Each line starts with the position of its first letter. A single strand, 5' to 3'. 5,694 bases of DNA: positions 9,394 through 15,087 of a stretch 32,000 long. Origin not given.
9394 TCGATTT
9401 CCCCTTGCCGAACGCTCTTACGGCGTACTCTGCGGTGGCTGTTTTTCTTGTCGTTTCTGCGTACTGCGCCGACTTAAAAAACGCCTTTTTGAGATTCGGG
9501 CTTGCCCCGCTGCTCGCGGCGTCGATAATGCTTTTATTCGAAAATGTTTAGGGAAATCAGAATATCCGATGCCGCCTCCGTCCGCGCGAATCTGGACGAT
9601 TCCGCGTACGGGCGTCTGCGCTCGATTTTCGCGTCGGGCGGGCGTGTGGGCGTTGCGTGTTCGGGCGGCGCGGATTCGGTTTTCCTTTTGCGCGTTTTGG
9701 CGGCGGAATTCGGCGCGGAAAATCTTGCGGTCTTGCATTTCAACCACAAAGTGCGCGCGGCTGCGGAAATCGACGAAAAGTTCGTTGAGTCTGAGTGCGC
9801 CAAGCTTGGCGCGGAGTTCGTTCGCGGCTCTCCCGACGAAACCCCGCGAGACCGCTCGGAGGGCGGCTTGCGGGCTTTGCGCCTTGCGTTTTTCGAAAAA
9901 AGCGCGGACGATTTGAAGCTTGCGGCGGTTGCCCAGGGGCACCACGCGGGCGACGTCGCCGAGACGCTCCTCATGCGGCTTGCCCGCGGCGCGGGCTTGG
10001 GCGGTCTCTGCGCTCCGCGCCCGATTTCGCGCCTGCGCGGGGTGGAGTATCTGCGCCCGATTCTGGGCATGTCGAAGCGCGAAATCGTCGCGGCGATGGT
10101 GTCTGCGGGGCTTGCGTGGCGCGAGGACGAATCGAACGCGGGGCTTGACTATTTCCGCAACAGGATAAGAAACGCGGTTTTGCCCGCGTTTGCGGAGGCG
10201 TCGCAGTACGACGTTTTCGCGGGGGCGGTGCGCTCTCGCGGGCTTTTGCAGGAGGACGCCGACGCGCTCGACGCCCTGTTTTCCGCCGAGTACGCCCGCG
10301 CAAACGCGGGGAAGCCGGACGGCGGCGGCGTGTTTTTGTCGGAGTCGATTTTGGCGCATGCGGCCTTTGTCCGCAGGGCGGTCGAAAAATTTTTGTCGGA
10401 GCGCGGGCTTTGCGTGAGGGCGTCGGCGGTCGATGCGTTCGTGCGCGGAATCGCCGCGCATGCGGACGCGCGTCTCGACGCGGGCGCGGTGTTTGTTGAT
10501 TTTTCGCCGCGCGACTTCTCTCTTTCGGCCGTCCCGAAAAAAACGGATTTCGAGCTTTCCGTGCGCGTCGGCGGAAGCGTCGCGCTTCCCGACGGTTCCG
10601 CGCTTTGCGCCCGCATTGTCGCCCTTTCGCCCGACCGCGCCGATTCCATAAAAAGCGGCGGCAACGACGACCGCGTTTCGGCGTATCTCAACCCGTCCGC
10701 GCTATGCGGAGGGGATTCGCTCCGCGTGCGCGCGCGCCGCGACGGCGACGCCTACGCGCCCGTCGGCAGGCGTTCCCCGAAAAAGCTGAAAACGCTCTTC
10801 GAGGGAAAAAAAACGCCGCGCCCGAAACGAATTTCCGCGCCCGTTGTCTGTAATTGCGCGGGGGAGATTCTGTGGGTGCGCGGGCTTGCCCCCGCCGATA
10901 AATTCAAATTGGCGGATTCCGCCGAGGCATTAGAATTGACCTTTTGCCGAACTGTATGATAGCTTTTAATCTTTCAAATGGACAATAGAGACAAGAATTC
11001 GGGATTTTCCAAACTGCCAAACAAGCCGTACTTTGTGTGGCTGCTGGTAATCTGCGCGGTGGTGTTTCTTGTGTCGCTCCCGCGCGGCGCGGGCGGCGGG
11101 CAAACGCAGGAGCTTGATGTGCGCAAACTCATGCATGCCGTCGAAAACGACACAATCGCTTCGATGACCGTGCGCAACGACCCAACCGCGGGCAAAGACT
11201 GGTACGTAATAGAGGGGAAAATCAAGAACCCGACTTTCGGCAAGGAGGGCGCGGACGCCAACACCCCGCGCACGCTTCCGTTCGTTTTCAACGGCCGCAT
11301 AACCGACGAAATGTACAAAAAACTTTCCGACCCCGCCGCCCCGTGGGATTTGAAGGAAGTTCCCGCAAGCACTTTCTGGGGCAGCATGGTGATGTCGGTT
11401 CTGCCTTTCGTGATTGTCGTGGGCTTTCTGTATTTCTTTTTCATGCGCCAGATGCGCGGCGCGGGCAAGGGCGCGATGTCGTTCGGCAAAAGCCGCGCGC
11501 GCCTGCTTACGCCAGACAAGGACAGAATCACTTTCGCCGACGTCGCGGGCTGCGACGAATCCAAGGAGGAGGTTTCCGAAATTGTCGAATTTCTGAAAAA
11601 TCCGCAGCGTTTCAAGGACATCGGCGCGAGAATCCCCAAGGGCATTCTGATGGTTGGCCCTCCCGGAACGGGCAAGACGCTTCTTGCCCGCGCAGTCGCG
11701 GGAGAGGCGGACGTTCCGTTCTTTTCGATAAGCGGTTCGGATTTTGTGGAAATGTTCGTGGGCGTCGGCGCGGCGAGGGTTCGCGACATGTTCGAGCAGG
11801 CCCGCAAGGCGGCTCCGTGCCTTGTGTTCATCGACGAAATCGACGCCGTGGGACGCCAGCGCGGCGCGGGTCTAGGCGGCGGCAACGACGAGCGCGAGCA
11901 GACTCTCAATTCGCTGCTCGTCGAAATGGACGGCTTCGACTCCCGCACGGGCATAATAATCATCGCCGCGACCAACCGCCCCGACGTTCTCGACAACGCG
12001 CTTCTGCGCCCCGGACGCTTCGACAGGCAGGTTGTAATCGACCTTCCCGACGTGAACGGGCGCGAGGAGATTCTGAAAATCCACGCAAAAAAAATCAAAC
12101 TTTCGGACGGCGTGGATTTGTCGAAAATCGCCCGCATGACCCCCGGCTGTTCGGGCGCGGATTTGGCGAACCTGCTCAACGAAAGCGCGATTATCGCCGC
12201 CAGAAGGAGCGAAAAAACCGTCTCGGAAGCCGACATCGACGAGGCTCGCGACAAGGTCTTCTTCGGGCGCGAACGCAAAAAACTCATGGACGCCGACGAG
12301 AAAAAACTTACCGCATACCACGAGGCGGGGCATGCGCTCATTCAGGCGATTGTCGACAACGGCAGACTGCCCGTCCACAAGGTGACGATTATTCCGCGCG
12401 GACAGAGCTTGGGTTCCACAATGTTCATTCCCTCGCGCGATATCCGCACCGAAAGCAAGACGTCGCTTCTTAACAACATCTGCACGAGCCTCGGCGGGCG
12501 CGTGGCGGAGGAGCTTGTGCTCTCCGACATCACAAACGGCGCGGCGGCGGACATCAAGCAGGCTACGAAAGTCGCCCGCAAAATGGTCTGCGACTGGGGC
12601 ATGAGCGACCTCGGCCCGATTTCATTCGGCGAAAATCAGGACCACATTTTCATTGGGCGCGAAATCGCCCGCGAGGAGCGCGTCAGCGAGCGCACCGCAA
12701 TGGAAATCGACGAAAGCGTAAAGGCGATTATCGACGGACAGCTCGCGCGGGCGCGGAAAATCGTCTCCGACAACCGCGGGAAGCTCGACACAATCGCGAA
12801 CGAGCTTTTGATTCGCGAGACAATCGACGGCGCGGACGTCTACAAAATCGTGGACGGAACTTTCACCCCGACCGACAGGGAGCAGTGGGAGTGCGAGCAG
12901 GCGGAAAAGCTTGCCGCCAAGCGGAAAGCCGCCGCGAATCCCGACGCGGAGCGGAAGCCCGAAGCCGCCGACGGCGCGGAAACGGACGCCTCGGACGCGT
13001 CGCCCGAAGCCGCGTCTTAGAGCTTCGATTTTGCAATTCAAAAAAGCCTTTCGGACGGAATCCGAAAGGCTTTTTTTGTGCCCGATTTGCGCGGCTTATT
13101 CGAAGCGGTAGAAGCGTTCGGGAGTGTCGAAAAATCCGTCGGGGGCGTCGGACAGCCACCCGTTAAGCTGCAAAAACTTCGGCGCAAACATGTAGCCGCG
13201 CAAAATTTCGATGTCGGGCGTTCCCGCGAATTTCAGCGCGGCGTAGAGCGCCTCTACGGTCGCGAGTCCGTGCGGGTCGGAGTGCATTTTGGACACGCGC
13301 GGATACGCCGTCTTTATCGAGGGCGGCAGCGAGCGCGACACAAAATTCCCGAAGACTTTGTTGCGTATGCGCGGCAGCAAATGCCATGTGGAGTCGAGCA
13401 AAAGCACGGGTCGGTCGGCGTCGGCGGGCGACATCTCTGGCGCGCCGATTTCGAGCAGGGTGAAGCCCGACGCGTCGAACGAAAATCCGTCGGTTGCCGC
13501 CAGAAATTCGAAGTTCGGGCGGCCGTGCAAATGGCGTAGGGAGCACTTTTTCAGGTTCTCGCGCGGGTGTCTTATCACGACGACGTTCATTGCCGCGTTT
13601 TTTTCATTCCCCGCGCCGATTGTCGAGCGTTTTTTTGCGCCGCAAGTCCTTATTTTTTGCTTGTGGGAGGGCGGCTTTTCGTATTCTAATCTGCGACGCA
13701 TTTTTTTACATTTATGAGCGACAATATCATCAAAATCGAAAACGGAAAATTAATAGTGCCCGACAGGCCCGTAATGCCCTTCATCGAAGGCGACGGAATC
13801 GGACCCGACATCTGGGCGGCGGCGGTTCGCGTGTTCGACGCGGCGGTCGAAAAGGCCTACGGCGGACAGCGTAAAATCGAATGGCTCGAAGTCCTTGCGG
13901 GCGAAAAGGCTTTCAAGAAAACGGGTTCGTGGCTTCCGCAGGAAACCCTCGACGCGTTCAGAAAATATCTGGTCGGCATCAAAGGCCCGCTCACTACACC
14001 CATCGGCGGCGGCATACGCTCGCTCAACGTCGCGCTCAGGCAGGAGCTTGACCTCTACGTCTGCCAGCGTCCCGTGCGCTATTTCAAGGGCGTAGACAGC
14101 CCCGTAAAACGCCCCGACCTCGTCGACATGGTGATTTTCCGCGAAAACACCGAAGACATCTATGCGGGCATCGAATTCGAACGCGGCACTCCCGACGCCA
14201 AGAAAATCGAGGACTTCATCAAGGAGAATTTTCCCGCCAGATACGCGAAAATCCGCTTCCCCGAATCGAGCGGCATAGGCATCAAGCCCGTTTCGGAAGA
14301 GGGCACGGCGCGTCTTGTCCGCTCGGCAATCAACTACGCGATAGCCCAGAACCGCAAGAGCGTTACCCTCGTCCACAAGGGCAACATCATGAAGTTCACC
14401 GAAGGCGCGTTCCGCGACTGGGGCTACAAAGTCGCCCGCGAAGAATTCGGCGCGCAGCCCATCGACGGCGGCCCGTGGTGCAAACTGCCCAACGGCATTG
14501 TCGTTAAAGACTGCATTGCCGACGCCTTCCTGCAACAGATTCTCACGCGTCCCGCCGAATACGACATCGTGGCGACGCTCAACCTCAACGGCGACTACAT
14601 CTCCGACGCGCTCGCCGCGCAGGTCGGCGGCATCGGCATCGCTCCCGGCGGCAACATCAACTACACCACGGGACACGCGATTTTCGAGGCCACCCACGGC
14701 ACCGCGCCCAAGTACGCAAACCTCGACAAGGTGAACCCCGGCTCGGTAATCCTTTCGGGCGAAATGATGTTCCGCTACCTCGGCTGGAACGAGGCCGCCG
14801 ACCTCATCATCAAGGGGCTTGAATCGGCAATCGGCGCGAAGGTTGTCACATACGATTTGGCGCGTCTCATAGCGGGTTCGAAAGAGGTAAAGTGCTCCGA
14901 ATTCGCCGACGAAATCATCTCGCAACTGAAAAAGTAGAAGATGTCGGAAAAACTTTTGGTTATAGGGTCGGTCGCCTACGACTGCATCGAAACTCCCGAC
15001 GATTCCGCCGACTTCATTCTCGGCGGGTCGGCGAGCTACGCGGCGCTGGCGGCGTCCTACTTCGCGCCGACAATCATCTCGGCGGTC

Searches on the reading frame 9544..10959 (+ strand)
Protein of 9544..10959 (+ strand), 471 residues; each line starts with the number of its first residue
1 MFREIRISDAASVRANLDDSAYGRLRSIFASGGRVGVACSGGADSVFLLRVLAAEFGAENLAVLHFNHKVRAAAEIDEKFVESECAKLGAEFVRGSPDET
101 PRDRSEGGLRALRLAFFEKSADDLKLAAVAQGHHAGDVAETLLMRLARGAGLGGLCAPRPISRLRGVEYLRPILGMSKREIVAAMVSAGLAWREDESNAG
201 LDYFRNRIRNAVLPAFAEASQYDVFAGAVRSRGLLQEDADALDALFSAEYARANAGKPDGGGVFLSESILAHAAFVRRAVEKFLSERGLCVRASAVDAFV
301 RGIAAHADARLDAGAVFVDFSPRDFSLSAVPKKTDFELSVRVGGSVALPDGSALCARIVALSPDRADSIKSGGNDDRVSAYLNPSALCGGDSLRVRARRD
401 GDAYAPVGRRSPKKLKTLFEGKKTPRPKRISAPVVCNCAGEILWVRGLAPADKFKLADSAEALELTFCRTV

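Call 13: search_protein_families(library=pfam, proteins=[window:9544-10959:+], max_evalue=0.001)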
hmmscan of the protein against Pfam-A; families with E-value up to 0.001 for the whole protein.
window:9544-10959:+ (471 aa): 2 families
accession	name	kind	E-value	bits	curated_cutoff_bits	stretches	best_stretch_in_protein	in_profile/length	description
PF01171.26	ATP_bind_3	-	3.5e-38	131.6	27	1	35-210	2-181/182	PP-loop family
PF11734.13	TilS_C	-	1.7e-10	40.6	22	1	393-462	1-69/74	TilS substrate C-terminal domain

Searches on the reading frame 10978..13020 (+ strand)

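Call 13: search_protein_families(library=pfam, proteins=[window:10978-13020:+], max_evalue=0.001)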
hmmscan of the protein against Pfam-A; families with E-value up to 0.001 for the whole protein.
window:10978-13020:+ (680 aa): 8 families
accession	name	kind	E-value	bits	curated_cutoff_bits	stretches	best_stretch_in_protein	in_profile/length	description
PF01434.24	Peptidase_M41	-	3.7e-62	210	29.9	1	436-624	2-191/191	Peptidase family M41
PF00004.35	AAA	-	1.4e-45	155.4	21.2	1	223-355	1-130/131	ATPase family associated with various cellular activities (AAA)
PF17862.7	AAA_lid_3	-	1.5e-14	53.6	27.2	1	379-422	2-45/45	AAA+ lid domain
PF06480.20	FtsH_ext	-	3.4e-05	24.4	25.5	1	19-84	2-55/103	FtsH Extracellular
PF06068.19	TIP49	-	7.3e-05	22.5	23.8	1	221-257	51-89/347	TIP49 P-loop domain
PF07728.20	AAA_5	-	0.00025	21.5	22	0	223-342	2-135/139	AAA domain (dynein-related subfamily)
PF13401.12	AAA_22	-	0.00066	20.4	27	0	223-249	8-37/130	AAA domain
PF13191.12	AAA_16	-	0.00079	20.4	32.6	0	215-244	19-48/167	AAA ATPase domain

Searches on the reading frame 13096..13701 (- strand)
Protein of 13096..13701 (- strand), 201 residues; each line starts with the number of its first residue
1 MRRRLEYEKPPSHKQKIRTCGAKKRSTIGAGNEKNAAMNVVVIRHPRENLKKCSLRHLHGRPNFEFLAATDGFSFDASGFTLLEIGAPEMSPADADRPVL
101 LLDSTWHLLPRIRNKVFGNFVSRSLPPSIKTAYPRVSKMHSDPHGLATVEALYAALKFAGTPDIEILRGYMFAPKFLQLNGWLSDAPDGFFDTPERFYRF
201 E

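Call 13: search_protein_families(library=pfam, proteins=[window:13096-13701:-], max_evalue=0.001)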
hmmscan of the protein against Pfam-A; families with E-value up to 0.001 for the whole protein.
window:13096-13701:- (201 aa): 2 families
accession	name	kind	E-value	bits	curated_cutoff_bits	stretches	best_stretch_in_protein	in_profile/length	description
PF03942.20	DTW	-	3.8e-06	27.2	33.7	1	97-161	111-175/195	DTW domain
PF04034.18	Ribo_biogen_C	-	9.4e-05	22.6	29.9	1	91-181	12-104/127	Ribosome biogenesis protein, C-terminal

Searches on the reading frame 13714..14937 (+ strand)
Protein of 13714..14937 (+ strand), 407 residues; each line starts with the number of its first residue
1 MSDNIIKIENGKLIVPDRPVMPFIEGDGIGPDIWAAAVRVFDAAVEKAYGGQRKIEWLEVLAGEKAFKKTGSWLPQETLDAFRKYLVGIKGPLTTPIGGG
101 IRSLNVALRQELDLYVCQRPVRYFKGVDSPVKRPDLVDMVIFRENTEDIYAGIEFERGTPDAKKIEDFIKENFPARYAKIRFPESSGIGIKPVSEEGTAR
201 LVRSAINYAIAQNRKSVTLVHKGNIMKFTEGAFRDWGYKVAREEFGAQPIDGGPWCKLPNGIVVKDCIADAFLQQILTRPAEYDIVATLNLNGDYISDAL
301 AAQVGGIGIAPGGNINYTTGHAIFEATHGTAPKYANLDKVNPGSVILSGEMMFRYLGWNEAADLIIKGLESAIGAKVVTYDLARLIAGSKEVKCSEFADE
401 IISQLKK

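Call 13: search_protein_families(library=pfam, proteins=[window:13714-14937:+], max_evalue=0.001)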
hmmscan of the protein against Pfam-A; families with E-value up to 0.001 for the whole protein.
window:13714-14937:+ (407 aa): 1 family
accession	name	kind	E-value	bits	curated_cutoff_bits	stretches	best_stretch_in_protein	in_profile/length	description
PF00180.25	Iso_dh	-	1e-92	311.5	27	1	22-401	3-348/348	Isocitrate/isopropylmalate dehydrogenase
